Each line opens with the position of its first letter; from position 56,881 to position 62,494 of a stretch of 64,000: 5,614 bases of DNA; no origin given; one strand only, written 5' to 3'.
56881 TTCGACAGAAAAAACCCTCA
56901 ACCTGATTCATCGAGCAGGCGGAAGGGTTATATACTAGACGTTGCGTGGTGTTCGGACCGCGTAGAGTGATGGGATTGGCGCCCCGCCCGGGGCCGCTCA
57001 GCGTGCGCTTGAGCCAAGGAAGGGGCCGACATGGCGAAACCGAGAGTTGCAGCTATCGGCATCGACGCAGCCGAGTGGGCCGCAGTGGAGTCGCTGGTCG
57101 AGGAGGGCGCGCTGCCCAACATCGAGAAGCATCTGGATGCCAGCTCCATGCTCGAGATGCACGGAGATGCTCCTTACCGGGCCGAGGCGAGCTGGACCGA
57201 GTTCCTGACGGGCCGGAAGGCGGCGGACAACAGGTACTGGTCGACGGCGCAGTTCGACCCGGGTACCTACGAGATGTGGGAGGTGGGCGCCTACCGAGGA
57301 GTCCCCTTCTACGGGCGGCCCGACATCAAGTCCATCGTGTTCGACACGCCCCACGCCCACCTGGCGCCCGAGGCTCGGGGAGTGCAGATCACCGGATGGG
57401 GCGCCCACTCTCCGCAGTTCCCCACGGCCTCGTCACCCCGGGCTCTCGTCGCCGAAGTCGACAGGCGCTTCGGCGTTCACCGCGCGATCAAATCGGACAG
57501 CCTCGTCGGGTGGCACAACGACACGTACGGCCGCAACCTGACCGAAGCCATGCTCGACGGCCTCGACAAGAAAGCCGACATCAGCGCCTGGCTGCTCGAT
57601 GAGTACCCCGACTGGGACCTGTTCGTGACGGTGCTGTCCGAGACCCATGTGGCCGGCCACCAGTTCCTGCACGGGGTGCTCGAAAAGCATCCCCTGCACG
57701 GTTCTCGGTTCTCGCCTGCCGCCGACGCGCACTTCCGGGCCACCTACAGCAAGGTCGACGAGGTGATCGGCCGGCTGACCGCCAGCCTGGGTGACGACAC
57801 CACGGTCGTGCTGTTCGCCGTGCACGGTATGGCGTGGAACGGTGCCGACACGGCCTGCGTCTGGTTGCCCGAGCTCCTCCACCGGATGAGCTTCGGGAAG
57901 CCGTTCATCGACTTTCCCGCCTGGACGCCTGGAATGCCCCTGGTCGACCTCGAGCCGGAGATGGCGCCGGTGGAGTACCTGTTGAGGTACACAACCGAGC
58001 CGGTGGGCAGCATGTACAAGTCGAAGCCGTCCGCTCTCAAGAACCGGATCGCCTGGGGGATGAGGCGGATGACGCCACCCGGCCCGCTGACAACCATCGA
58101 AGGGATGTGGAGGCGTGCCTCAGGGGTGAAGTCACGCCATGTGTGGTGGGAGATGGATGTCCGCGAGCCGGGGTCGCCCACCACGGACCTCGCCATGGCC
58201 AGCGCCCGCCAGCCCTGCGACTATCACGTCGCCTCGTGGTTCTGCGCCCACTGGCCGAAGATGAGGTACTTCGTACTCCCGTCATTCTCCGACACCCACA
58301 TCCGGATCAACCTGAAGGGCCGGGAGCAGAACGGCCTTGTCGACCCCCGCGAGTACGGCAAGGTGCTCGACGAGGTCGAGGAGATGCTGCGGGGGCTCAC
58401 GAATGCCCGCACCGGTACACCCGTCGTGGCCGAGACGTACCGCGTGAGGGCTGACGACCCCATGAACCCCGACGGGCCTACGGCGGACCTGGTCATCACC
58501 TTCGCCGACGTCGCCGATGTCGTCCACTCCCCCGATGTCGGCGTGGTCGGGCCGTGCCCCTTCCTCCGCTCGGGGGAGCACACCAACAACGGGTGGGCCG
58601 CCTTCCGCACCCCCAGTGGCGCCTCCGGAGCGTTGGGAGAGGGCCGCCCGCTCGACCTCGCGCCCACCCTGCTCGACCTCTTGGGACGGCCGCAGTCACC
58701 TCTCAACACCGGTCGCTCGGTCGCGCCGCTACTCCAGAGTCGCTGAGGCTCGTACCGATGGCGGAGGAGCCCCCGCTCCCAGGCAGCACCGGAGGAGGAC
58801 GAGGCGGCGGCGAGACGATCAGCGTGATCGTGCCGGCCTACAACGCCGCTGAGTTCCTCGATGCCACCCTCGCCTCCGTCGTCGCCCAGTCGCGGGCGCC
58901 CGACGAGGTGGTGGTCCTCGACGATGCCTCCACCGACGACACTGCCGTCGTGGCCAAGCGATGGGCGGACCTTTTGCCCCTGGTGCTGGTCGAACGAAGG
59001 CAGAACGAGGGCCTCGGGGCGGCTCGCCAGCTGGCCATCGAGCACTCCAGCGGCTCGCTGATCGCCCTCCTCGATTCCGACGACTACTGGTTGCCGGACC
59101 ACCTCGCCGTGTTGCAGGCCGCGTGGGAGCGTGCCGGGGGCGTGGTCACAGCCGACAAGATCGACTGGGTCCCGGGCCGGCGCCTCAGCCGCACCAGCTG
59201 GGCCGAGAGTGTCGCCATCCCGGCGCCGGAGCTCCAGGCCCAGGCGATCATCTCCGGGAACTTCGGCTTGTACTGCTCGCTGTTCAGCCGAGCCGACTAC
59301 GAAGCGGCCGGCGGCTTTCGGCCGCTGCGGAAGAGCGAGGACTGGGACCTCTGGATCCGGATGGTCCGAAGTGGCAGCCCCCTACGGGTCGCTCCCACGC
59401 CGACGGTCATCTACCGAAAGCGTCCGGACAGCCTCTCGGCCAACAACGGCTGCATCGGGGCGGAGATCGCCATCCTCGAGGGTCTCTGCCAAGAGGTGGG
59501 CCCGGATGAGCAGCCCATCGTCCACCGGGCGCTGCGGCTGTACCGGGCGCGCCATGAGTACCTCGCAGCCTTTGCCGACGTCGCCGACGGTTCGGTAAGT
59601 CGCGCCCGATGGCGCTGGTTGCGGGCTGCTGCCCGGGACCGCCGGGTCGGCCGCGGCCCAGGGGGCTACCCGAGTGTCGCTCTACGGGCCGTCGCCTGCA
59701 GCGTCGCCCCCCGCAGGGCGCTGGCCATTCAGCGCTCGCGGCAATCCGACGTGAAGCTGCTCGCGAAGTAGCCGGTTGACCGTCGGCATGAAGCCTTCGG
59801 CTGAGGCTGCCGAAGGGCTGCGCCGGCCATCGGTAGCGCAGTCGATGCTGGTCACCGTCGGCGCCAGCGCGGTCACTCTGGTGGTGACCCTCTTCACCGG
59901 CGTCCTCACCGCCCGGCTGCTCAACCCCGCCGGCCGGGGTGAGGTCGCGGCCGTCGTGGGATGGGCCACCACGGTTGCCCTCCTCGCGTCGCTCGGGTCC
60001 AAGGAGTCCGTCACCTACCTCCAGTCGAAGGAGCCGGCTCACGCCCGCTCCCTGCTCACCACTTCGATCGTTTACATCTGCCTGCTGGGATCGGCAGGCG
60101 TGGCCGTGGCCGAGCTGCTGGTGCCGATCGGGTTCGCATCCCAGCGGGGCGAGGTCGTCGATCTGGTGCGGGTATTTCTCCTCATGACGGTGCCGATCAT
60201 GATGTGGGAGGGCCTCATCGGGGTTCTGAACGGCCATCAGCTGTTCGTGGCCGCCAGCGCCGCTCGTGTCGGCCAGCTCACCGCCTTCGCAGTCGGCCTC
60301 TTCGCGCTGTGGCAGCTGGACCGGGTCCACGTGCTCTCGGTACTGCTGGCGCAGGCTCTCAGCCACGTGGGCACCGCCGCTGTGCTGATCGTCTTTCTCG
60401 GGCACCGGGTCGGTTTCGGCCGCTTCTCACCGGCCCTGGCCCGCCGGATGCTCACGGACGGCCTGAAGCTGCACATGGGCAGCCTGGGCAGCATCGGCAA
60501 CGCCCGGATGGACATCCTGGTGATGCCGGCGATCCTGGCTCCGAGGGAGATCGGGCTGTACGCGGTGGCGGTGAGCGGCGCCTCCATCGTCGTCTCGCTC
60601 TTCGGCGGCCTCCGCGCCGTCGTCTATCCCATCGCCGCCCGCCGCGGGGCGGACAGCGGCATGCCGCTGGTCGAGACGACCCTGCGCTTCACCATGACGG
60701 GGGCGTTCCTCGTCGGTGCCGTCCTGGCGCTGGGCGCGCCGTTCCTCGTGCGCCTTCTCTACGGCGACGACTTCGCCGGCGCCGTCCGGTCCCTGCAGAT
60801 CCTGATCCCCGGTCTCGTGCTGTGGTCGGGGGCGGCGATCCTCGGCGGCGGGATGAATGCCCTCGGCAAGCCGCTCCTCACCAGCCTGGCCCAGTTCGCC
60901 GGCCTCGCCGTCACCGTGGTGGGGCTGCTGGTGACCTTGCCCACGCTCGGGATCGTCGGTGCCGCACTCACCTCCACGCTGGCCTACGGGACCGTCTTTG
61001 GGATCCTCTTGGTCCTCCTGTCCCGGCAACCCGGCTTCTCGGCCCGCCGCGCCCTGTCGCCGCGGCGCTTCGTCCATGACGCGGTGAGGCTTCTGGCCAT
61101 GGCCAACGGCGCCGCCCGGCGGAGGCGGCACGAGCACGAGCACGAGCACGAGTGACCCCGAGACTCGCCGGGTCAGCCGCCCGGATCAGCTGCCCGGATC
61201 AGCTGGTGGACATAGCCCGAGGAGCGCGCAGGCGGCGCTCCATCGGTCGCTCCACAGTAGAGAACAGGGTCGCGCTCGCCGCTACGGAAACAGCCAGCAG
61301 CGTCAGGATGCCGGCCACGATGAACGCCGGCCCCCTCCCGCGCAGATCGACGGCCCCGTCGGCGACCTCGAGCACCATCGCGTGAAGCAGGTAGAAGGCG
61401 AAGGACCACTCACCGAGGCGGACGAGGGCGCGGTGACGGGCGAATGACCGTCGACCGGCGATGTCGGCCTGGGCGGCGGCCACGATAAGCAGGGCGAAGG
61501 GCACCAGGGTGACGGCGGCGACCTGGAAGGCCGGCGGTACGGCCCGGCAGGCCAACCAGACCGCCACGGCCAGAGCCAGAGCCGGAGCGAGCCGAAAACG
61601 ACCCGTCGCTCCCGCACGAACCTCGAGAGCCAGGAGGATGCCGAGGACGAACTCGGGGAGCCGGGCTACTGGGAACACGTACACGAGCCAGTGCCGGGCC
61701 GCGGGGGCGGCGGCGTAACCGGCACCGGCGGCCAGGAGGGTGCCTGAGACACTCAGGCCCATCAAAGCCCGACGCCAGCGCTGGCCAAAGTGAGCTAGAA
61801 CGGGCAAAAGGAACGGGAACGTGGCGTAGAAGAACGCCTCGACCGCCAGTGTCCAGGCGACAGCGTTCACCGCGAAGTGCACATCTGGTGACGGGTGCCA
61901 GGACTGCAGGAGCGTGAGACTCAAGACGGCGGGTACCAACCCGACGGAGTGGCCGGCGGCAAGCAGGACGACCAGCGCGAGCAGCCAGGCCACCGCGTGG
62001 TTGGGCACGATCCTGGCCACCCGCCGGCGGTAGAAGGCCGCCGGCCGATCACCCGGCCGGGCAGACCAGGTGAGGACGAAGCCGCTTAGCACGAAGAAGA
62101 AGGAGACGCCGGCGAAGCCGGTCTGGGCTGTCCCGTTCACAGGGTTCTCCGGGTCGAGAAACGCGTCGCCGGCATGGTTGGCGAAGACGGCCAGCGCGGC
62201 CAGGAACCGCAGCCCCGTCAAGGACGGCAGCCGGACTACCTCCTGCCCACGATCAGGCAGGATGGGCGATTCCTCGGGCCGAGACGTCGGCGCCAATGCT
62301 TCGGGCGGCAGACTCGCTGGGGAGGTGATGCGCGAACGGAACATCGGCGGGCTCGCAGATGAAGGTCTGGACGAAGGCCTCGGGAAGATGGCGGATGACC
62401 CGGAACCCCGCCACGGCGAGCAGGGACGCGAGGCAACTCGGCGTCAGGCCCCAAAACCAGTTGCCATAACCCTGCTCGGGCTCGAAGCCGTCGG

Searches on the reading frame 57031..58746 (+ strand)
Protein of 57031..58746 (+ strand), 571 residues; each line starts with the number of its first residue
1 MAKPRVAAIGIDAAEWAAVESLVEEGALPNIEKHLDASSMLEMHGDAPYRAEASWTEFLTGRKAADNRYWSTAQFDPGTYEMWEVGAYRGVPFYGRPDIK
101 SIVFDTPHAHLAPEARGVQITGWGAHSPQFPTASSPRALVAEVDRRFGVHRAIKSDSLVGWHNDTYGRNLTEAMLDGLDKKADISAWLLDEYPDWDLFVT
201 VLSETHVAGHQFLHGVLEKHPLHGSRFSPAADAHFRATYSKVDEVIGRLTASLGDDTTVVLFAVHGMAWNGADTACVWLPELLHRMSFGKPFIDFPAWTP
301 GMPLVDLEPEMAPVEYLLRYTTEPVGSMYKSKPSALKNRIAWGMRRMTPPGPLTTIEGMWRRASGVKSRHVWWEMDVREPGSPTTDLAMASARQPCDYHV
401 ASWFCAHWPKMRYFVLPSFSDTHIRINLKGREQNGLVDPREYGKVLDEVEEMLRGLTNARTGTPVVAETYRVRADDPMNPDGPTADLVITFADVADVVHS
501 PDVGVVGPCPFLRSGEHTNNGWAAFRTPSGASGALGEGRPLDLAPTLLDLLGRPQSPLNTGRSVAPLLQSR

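Call 15: search_protein_families(library=pfam, proteins=[window:57031-58746:+], max_evalue=0.001)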
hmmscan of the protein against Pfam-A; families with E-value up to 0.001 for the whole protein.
window:57031-58746:+ (571 aa): 1 family
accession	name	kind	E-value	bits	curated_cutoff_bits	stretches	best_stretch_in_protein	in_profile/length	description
PF01663.27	Phosphodiest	-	1e-12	48.8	23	1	7-284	2-237/342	Type I phosphodiesterase / nucleotide pyrophosphatase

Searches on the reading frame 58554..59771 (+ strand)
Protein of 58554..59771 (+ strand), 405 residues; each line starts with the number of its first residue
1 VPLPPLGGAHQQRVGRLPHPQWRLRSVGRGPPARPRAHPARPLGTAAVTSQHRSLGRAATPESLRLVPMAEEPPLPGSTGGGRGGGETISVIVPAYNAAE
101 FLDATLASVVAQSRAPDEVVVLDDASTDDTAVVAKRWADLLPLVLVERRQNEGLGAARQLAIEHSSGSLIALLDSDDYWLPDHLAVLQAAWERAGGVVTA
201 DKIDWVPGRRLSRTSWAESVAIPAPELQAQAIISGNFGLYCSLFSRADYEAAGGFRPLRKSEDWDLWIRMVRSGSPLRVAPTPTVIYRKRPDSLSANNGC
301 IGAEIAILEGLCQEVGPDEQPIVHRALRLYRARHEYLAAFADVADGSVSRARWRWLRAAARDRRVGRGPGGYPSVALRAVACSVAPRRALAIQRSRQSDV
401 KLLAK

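Call 15: search_protein_families(library=pfam, proteins=[window:58554-59771:+], max_evalue=0.001)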
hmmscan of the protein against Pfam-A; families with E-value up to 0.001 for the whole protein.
window:58554-59771:+ (405 aa): 3 families
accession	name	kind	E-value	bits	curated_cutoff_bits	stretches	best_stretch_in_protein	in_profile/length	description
PF00535.33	Glycos_transf_2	-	3.4e-30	105.6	23.3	1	90-208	1-120/168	Glycosyl transferase family 2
PF13641.12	Glyco_tranf_2_3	-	1.1e-16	62.1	27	1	89-286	3-210/230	Glycosyltransferase like family 2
PF10111.15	Glyco_tranf_2_2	-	2.3e-09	37.6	27.3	1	90-186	1-101/276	Glycosyltransferase like family 2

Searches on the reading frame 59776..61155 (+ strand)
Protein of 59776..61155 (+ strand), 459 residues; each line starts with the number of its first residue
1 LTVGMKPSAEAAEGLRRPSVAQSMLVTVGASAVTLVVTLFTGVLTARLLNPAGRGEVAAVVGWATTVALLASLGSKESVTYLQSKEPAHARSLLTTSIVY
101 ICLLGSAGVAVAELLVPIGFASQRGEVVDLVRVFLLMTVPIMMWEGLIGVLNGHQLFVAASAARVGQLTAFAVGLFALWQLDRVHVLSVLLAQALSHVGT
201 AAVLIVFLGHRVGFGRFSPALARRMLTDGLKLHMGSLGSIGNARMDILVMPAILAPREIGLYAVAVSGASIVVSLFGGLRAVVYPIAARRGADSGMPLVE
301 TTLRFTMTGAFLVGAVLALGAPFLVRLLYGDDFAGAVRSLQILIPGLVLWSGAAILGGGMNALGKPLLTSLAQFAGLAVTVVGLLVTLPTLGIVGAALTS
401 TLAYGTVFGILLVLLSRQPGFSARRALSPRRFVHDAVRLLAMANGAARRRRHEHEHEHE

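Call 15: search_protein_families(library=pfam, proteins=[window:59776-61155:+], max_evalue=0.001)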
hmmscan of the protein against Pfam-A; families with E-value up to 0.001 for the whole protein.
window:59776-61155:+ (459 aa): 2 families
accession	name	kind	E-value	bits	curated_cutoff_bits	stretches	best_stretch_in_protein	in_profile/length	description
PF01943.22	Polysacc_synt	-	4e-11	43.3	28.2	1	21-288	2-271/274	Polysaccharide biosynthesis protein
PF13440.11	Polysacc_synt_3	-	3.2e-09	36.9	23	1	46-337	3-292/293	Polysaccharide biosynthesis protein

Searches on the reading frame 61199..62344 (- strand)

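Call 15: search_protein_families(library=pfam, proteins=[window:61199-62344:-], max_evalue=0.001)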
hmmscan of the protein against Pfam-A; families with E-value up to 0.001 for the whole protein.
window:61199-62344:- (381 aa): 1 family
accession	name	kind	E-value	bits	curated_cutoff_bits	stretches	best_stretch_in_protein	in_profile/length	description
PF01757.29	Acyl_transf_3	-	4.4e-29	102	31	1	41-356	3-324/326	Acyltransferase domain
